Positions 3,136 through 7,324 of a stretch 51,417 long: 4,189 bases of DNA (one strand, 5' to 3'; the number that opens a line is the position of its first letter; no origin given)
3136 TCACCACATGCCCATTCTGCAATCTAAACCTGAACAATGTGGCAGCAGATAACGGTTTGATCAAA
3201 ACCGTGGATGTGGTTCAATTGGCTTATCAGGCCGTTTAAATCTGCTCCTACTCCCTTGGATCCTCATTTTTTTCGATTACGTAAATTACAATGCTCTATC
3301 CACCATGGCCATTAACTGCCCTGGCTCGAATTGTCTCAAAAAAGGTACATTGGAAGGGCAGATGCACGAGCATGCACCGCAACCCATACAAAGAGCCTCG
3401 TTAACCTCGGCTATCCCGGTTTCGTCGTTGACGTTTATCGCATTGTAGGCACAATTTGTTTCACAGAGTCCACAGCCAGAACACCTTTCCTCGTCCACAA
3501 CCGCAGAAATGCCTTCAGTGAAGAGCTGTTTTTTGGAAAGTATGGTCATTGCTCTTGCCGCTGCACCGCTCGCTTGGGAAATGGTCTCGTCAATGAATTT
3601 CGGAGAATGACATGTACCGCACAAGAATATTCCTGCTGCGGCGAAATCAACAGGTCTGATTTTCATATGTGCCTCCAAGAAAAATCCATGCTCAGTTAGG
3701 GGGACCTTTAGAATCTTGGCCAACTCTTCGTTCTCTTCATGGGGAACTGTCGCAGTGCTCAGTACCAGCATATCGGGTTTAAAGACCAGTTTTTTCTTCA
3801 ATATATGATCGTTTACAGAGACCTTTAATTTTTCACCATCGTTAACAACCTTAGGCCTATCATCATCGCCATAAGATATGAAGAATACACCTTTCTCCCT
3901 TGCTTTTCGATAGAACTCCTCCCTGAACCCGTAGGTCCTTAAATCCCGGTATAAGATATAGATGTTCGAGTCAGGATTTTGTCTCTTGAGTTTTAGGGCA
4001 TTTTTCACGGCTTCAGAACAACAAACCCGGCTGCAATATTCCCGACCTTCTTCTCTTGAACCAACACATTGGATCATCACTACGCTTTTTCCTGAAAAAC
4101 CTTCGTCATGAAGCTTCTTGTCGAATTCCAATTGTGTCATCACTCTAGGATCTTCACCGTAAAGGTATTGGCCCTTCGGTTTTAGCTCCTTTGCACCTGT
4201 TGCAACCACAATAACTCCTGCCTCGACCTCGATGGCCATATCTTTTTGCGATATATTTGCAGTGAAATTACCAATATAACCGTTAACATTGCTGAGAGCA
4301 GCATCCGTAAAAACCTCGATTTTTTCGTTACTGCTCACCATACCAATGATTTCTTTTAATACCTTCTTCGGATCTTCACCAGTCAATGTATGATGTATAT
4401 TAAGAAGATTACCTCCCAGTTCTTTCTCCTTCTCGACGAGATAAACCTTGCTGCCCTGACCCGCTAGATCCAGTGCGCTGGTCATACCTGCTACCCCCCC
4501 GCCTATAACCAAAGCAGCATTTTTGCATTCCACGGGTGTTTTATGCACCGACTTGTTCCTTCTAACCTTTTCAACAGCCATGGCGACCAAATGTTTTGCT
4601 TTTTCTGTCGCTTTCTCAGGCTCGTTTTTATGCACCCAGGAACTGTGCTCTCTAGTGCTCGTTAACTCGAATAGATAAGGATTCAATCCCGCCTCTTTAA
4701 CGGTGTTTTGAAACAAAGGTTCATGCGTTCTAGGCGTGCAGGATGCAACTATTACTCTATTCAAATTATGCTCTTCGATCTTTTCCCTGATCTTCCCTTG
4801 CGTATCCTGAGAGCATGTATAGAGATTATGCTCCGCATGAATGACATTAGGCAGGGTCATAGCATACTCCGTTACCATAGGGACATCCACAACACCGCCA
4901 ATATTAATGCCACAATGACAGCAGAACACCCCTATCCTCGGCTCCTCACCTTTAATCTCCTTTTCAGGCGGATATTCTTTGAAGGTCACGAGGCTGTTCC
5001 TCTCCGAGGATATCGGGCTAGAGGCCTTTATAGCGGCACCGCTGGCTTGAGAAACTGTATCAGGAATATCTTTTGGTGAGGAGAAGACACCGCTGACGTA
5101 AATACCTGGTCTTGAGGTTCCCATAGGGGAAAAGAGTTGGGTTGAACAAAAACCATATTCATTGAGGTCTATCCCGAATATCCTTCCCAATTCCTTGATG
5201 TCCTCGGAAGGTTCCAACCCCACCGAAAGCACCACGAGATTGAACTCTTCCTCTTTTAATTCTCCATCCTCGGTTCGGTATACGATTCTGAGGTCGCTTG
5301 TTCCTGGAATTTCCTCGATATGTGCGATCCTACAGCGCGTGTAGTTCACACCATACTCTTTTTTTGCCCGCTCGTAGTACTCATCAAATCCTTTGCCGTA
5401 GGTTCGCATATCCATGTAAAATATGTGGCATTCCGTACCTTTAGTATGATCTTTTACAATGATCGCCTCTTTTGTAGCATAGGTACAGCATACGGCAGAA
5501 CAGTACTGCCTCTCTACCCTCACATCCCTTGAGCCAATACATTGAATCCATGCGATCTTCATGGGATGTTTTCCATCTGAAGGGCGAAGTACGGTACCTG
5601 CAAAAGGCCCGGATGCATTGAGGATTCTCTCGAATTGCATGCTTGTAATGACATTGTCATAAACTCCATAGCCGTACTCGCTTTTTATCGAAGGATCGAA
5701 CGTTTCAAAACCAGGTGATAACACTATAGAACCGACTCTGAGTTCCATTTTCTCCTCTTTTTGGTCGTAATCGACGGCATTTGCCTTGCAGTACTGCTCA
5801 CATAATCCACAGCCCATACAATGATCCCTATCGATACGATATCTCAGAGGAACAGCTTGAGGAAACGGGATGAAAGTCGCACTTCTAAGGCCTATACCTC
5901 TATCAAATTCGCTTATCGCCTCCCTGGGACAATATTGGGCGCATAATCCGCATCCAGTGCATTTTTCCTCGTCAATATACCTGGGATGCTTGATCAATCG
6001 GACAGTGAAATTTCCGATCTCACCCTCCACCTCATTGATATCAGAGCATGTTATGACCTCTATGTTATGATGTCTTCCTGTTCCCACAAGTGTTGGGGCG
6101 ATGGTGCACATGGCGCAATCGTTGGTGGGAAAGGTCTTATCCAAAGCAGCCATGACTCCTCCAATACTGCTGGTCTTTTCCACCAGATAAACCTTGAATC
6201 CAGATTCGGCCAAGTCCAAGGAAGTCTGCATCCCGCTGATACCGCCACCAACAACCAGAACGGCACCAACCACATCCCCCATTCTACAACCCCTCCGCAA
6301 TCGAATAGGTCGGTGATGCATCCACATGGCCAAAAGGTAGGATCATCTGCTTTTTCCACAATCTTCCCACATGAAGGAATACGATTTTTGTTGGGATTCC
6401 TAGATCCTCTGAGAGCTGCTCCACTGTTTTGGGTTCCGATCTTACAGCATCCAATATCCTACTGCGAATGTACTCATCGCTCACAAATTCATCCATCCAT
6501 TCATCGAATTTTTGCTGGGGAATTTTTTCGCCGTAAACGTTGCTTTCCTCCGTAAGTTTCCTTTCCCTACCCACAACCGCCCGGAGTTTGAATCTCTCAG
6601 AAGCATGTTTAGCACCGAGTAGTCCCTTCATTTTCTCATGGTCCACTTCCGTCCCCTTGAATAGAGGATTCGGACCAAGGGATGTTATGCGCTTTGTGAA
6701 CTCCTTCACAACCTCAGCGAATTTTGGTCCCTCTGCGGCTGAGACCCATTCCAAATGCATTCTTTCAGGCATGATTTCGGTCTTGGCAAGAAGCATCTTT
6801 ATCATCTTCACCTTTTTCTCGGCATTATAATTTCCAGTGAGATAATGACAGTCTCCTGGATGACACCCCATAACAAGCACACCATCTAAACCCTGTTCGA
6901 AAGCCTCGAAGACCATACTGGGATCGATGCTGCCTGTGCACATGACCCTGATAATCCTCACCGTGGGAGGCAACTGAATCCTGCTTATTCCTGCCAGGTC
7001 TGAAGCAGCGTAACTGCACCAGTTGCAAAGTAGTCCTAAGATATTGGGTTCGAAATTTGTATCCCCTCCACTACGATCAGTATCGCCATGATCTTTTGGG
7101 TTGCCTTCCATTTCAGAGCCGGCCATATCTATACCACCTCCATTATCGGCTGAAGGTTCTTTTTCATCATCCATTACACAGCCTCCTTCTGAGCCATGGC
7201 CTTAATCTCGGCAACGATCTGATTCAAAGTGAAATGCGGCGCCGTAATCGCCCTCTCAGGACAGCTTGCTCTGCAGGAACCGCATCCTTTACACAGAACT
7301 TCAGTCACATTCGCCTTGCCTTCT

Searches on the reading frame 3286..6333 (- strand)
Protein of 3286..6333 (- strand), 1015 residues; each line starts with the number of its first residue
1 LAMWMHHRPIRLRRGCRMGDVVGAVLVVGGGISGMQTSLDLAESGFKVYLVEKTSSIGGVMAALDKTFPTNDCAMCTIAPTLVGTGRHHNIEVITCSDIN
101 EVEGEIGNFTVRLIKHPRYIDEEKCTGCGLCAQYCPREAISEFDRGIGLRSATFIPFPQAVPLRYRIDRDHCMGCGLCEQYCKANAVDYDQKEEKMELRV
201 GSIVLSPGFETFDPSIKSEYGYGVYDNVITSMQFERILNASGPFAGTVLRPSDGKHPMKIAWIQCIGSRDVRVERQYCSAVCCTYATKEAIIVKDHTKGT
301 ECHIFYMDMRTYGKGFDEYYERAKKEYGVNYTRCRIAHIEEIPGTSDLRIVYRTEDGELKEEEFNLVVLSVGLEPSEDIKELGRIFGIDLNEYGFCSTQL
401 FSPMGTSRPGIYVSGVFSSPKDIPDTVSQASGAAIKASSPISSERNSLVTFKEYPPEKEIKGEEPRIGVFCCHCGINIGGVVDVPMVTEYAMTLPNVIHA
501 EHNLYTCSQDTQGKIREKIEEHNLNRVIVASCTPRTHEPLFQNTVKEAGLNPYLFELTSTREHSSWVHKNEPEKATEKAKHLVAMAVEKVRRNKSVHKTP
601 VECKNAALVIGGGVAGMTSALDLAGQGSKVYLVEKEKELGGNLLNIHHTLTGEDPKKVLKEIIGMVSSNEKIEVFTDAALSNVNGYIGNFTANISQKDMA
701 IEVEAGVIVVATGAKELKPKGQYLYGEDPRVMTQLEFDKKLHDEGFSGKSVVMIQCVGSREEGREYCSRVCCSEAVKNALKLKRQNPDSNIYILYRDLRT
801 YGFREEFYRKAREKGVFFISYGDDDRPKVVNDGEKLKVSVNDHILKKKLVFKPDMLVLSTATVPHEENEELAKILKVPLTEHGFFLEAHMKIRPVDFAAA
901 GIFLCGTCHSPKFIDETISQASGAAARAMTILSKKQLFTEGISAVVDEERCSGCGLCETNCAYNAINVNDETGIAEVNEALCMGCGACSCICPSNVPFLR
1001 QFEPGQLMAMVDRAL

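Call 5: search_protein_families(library=pfam, proteins=[window:3286-6333:-], max_evalue=0.001)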
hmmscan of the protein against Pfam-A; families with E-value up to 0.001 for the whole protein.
window:3286-6333:- (1015 aa): 21 families
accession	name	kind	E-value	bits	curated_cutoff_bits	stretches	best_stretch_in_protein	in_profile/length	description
PF07992.20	Pyr_redox_2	-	1.1e-23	84.6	26.1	2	608-749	4-143/291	Pyridine nucleotide-disulphide oxidoreductase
PF00037.32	Fer4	-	2.8e-18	65.3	21.1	3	119-141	2-24/24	4Fe-4S binding domain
PF12831.13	FAD_oxidored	-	1.8e-14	54.3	27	2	608-643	3-38/416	FAD dependent oxidoreductase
PF13450.12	NAD_binding_8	-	6.4e-14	52.4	21.9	2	609-648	1-40/68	NAD(P)-binding Rossmann-like domain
PF01266.30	DAO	-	1.2e-13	51.8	27.9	2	608-641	3-37/353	FAD dependent oxidoreductase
PF00890.30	FAD_binding_2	-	2.7e-12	47.1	20.4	2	608-643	3-38/414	FAD binding domain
PF12838.12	Fer4_7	-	3.4e-12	47.1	27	2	124-186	1-52/52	4Fe-4S dicluster domain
PF14697.11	Fer4_21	-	6.2e-12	45.9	35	2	944-993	1-52/59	4Fe-4S dicluster domain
PF12797.12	Fer4_2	-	1.2e-11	44.2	24.5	2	118-136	3-21/22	4Fe-4S binding domain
PF03486.20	HI0933_like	-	4e-08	33.4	50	1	607-643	3-39/244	HI0933-like protein Rossmann domain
PF12837.12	Fer4_6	-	7.4e-08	32.4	25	2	944-966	2-24/24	4Fe-4S binding domain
PF13459.11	Fer4_15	-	1.1e-07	32.9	22.4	0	119-136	2-19/66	4Fe-4S single cluster domain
PF25160.1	LdpA_Fe-S-bd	-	1.7e-07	31.3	27.6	0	120-144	23-47/49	LdpA Fe-S cluster-binding domain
PF00070.33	Pyr_redox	-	7e-07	30.1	22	0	607-640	2-35/82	Pyridine nucleotide-disulphide oxidoreductase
PF01134.28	GIDA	-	1.4e-06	28.1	22.1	0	25-87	2-49/391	Glucose inhibited division protein A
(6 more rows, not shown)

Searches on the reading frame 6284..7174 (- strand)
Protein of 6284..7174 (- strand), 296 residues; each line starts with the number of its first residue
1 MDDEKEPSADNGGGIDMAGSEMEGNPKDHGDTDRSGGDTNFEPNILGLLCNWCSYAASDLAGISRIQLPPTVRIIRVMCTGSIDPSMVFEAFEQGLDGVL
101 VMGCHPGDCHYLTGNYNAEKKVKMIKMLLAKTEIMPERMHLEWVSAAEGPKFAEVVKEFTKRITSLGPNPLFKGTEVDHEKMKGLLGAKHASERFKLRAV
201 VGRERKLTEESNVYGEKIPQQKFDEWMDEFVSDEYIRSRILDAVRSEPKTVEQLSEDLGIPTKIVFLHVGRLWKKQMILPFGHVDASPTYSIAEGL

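Call 5: search_protein_families(library=pfam, proteins=[window:6284-7174:-], max_evalue=0.001)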
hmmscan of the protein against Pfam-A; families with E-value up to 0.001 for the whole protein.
window:6284-7174:- (296 aa): 2 families
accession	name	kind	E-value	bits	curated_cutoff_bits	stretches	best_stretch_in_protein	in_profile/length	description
PF02662.21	FlpD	-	7.2e-53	178.2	22.3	1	45-167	1-123/123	Methyl-viologen-reducing hydrogenase, delta subunit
PF01022.26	HTH_5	-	0.00059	20.1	22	0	237-265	4-32/47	Bacterial regulatory protein, arsR family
